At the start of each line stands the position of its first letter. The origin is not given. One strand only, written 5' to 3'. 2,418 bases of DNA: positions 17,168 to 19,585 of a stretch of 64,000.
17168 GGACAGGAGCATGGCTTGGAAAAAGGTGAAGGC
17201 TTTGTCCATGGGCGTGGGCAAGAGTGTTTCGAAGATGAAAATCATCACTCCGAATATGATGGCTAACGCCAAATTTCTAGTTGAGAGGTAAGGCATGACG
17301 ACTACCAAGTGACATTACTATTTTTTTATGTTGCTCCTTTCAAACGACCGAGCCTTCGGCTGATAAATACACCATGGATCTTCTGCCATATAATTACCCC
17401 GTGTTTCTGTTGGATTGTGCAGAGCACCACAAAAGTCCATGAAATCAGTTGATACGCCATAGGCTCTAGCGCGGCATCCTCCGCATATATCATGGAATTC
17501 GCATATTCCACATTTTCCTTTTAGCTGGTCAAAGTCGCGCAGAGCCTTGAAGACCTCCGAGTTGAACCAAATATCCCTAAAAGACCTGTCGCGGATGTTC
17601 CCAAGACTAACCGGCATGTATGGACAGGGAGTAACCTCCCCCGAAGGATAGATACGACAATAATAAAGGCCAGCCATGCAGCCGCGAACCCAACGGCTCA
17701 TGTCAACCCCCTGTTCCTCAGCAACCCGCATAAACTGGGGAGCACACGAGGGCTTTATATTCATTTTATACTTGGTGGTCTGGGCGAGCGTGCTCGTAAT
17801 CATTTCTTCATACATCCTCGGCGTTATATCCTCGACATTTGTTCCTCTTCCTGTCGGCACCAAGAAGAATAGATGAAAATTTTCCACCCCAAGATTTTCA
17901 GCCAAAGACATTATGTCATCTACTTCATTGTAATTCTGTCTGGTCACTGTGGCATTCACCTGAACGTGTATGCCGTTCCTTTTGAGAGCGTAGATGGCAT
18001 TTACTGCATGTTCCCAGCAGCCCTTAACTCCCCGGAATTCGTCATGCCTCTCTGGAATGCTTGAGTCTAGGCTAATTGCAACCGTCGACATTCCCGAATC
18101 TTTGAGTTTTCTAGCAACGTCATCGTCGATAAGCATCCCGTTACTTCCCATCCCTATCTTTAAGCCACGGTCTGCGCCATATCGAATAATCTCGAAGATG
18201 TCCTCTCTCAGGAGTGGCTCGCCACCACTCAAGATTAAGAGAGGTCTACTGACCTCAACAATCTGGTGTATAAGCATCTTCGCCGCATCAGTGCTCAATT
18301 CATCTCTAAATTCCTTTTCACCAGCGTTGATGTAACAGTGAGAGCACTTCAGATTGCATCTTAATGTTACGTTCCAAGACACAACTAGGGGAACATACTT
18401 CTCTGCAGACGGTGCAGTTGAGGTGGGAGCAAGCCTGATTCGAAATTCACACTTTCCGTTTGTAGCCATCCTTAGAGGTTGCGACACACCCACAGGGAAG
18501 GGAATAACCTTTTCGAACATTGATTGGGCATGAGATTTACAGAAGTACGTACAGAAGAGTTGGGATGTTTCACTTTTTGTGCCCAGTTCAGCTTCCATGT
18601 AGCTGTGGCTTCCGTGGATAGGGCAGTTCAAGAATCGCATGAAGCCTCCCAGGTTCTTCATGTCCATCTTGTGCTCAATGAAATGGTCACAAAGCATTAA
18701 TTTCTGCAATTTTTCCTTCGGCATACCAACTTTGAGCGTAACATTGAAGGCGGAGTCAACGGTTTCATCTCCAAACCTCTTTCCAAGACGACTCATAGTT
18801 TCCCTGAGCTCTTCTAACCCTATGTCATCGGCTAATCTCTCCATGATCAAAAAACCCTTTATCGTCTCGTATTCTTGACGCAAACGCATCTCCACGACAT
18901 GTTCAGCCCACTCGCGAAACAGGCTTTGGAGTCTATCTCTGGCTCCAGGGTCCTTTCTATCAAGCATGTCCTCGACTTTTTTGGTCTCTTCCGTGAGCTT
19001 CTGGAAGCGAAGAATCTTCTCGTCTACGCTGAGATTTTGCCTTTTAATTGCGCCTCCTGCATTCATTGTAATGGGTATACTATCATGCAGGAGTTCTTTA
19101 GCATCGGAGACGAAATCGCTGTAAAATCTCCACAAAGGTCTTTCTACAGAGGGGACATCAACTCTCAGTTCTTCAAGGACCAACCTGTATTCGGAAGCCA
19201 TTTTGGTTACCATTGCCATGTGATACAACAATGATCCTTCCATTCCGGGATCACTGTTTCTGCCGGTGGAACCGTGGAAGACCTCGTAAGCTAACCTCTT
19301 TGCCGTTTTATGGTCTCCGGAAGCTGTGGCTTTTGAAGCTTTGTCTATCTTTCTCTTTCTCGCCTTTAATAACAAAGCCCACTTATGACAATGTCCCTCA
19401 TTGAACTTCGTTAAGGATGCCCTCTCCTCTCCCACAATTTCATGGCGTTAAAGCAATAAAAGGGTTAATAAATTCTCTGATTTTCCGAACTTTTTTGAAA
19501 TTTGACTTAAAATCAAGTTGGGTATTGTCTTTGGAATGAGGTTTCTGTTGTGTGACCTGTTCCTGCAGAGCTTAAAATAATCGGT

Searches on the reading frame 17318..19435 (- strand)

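Call 47: search_protein_families(library=pfam, proteins=[window:17318-19435:-], max_evalue=0.00001)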
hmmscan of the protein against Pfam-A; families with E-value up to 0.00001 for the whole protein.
window:17318-19435:- (705 aa): 2 families
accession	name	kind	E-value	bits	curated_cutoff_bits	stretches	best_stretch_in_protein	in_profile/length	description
PF04055.27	Radical_SAM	-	4.6e-26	92.4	29.5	1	355-511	2-165/166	Radical SAM superfamily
PF13186.11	SPASM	-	8.7e-11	42.4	21.5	1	586-645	1-66/67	Iron-sulfur cluster-binding domain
